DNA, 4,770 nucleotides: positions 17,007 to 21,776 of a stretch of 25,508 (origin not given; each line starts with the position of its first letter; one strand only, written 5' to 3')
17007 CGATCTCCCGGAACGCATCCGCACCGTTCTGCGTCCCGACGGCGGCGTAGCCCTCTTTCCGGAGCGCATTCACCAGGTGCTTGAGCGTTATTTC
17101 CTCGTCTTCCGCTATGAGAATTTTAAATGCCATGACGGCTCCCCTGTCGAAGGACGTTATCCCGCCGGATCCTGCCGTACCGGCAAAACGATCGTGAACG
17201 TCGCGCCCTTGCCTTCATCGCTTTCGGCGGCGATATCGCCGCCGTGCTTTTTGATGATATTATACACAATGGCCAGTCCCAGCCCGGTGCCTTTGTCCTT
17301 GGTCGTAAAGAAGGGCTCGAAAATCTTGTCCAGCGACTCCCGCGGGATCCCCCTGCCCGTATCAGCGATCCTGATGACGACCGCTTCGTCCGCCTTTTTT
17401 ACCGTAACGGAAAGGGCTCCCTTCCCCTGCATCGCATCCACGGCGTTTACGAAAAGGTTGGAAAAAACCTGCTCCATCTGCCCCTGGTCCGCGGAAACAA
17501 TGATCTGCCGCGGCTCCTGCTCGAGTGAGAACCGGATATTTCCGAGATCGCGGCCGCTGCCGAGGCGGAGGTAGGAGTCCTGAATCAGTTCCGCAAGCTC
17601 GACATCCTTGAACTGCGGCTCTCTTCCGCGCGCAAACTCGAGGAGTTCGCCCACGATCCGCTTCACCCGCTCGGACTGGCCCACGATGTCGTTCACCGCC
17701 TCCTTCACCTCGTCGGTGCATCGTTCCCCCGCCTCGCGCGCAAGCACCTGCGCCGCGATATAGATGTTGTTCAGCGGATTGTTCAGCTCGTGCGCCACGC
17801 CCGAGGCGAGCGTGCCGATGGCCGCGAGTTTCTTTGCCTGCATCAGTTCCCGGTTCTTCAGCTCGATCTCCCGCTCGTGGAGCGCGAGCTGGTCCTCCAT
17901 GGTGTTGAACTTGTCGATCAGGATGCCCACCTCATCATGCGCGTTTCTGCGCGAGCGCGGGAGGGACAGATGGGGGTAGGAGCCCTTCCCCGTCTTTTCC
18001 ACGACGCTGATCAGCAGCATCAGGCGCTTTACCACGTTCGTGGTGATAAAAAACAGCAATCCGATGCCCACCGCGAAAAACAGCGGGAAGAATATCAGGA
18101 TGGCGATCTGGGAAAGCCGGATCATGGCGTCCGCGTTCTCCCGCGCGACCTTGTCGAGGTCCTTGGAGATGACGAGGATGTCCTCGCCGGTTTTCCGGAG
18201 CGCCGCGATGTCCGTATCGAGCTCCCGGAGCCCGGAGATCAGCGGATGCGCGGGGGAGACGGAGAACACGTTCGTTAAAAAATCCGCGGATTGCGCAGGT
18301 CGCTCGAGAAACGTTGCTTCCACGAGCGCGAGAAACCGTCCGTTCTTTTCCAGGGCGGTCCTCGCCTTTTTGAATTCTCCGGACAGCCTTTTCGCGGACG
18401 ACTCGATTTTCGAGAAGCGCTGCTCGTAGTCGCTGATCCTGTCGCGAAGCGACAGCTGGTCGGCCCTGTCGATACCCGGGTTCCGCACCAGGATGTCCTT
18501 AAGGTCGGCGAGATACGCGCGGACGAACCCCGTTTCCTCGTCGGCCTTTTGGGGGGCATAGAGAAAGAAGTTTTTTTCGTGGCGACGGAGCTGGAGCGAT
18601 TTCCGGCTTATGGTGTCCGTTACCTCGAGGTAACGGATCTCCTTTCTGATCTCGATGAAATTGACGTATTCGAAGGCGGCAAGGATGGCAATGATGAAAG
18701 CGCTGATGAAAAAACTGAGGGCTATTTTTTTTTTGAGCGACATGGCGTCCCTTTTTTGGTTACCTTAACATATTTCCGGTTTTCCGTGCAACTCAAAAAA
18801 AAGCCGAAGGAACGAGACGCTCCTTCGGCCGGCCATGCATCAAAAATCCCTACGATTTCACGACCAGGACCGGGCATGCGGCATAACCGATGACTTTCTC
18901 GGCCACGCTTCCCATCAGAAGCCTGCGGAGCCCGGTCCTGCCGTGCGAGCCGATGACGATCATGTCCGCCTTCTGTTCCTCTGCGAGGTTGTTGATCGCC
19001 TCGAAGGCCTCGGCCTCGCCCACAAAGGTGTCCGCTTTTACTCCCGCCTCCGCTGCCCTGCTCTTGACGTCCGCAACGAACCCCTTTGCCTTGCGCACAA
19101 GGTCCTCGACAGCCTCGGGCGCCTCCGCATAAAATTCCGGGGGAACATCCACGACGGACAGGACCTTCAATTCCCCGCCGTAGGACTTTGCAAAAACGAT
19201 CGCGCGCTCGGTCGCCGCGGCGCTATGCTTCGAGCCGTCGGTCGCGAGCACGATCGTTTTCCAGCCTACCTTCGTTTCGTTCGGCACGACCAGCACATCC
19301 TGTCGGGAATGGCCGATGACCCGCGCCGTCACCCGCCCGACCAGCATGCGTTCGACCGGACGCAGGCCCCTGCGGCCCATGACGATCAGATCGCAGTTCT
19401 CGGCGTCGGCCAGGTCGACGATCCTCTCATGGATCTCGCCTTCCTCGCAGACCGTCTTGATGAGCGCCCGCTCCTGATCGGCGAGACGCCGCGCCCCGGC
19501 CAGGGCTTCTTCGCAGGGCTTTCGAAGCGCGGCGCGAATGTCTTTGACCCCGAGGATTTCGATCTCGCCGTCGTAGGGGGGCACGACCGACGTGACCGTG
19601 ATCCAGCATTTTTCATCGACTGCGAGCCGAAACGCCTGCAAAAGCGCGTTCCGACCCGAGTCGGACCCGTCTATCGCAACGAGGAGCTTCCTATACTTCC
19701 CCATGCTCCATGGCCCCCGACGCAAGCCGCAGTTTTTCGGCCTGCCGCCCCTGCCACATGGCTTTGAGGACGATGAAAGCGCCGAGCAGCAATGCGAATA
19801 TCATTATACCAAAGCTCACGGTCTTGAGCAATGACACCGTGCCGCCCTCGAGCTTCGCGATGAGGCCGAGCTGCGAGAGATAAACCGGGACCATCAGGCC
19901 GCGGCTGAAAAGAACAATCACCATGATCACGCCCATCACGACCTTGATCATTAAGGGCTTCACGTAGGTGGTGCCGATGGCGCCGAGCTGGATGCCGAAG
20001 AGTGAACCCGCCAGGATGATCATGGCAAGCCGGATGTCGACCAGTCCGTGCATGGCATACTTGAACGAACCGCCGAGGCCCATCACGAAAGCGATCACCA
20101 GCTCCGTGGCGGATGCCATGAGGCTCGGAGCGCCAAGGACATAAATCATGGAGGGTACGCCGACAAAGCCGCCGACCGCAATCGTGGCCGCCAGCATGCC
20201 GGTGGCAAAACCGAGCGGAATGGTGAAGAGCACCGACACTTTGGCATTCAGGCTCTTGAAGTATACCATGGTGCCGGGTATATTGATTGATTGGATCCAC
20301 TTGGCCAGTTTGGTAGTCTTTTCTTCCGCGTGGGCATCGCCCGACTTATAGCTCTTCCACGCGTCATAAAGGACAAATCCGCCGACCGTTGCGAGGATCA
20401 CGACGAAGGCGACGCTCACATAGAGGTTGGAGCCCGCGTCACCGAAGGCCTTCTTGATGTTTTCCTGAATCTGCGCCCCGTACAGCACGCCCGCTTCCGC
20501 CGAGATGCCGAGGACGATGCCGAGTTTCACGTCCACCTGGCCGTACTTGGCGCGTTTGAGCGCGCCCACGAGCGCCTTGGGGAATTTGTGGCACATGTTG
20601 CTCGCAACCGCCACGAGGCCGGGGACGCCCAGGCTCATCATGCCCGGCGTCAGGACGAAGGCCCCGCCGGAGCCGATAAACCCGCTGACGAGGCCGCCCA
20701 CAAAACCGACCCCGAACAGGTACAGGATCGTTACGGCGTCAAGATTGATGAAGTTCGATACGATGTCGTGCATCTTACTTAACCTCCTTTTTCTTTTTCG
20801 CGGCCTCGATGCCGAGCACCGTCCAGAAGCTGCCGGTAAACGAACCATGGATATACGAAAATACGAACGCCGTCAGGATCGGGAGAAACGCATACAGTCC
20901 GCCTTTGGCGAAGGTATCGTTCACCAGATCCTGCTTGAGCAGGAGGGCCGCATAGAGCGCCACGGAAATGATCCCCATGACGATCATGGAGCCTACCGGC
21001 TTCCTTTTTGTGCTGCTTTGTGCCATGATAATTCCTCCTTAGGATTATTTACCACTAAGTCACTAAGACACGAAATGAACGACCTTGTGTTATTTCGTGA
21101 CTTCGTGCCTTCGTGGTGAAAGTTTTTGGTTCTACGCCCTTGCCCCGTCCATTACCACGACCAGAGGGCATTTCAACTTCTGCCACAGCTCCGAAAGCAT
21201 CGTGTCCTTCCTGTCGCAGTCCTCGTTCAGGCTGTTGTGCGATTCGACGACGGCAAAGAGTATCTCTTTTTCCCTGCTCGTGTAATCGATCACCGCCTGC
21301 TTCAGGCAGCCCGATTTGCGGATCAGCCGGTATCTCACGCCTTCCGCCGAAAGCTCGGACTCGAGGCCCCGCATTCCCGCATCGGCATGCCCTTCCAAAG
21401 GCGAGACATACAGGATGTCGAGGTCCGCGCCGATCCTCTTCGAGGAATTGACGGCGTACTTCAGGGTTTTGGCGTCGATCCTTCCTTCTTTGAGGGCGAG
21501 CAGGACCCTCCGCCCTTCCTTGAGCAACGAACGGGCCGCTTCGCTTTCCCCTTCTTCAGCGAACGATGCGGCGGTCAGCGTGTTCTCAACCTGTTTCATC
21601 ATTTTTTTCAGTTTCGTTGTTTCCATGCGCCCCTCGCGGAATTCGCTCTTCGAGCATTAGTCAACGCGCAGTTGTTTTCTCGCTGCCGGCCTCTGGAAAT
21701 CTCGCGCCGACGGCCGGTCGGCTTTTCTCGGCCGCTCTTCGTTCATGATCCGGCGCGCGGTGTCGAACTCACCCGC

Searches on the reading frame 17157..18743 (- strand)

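Call 20: search_protein_families(library=pfam, proteins=[window:17157-18743:-], max_evalue=0.001)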
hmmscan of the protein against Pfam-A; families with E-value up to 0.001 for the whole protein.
window:17157-18743:- (528 aa): 4 families
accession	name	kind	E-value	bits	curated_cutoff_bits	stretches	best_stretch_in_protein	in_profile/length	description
PF02518.31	HATPase_c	-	2.9e-30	105.4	26.4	1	419-523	2-110/111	Histidine kinase-, DNA gyrase B-, and HSP90-like ATPase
PF00512.31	HisKA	-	2.2e-14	53.7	26.9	1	310-374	3-64/66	His Kinase A (phospho-acceptor) domain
PF14501.12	HATPase_c_5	-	4.6e-07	30.1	22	1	424-512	7-94/102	GHKL domain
PF13581.12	HATPase_c_2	-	1.1e-05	25.9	27.4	1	401-504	9-114/127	Histidine kinase-like ATPase domain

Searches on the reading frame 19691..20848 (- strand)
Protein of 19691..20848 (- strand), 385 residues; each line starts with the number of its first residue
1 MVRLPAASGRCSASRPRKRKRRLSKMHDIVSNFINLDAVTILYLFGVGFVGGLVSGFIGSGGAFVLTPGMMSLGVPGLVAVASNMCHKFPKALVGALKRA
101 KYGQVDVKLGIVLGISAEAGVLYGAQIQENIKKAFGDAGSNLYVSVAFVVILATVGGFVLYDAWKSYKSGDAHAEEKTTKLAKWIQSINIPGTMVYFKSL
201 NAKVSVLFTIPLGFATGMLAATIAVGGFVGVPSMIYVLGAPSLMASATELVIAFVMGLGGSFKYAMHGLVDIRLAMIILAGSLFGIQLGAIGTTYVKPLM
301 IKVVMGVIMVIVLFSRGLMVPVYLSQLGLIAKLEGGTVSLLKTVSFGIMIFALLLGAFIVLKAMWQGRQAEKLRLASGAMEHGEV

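Call 20: search_protein_families(library=pfam, proteins=[window:19691-20848:-], max_evalue=0.001)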
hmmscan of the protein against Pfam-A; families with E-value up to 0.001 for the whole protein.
window:19691-20848:- (385 aa): 1 family
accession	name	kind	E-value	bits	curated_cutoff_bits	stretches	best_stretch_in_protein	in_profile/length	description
PF01925.25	TauE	-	1.9e-34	119.8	32.6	1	44-313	1-234/237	Sulfite exporter TauE/SafE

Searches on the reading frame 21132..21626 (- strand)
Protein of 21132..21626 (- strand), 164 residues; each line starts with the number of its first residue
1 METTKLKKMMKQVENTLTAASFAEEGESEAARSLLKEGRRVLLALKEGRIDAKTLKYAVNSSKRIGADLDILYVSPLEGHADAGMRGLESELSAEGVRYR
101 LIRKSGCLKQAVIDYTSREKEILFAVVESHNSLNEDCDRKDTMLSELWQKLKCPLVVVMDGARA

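Call 60: search_protein_families(library=pfam, proteins=[window:21132-21626:-], max_evalue=1)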
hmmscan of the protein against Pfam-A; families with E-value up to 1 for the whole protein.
window:21132-21626:- (164 aa): 2 families
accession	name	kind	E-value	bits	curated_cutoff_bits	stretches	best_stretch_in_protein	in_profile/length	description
PF00582.32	Usp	-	0.011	16.8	24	1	39-103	3-67/141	Universal stress protein family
PF13779.11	DUF4175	-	0.079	11.4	27.3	1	1-52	548-593/825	Domain of unknown function (DUF4175)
